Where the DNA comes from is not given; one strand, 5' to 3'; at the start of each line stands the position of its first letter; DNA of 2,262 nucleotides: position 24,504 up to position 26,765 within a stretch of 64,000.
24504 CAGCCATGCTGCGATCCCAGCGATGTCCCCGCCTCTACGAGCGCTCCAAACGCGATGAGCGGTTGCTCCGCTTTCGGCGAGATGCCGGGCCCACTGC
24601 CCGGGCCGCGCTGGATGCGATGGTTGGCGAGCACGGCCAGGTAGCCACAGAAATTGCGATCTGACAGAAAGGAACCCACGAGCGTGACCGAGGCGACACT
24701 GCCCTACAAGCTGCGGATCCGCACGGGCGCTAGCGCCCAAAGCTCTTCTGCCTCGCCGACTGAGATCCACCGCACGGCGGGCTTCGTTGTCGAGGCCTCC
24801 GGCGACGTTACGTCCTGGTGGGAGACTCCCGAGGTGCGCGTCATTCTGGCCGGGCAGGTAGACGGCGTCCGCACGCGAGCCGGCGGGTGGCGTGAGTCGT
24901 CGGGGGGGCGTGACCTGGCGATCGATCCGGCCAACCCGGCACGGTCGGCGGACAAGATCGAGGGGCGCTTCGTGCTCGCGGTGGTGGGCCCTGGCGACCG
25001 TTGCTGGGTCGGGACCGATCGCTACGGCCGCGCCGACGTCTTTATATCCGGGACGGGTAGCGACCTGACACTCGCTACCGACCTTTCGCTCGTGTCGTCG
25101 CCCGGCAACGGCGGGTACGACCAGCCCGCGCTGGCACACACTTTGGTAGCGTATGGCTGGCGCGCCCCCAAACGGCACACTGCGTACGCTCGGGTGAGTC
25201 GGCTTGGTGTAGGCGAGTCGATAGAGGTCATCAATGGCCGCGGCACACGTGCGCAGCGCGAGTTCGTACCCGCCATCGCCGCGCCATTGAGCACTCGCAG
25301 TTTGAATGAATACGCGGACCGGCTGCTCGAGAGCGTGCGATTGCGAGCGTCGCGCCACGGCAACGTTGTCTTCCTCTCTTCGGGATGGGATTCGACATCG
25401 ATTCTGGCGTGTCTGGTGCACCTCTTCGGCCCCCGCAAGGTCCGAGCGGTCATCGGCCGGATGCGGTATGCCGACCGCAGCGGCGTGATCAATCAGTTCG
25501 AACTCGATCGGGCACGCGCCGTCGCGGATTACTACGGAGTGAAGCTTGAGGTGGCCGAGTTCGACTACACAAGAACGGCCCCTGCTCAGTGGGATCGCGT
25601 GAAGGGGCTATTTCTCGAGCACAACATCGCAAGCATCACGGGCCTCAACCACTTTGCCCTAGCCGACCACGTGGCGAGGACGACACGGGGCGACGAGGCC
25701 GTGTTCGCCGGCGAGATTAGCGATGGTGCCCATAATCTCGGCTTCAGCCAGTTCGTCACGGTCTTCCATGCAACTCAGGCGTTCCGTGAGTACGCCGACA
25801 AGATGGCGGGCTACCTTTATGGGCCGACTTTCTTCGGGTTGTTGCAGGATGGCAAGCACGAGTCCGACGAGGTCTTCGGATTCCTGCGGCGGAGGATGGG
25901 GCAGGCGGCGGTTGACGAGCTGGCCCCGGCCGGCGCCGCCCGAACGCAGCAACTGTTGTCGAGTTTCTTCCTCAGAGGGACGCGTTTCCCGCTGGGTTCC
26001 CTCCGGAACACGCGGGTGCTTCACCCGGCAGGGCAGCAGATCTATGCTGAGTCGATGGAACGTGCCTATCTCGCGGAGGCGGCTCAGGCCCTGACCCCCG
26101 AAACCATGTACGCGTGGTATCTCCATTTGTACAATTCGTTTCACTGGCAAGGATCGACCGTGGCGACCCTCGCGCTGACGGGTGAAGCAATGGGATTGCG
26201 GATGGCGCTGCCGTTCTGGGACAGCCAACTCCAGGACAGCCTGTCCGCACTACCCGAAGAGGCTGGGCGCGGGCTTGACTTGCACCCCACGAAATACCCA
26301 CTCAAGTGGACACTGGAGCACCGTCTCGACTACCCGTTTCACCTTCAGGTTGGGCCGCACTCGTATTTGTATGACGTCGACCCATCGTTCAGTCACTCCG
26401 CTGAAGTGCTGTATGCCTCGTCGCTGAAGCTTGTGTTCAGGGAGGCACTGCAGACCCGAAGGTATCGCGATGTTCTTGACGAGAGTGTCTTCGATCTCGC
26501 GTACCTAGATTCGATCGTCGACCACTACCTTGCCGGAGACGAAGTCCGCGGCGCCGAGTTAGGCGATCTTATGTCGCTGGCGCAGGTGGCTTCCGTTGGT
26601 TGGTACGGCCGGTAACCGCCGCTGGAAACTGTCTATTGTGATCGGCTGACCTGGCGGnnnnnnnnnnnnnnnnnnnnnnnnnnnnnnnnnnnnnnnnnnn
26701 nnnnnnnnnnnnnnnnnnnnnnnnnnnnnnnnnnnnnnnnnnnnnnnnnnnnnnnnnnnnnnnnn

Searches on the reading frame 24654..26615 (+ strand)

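Call 5: search_protein_families(library=pfam, proteins=[window:24654-26615:+], max_evalue=0.001)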
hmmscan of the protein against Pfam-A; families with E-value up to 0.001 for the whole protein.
window:24654-26615:+ (653 aa): 1 family
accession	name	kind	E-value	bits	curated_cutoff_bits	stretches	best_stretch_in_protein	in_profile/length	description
PF00733.27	Asn_synthase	-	0.00087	19.5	21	0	220-558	2-276/354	Asparagine synthase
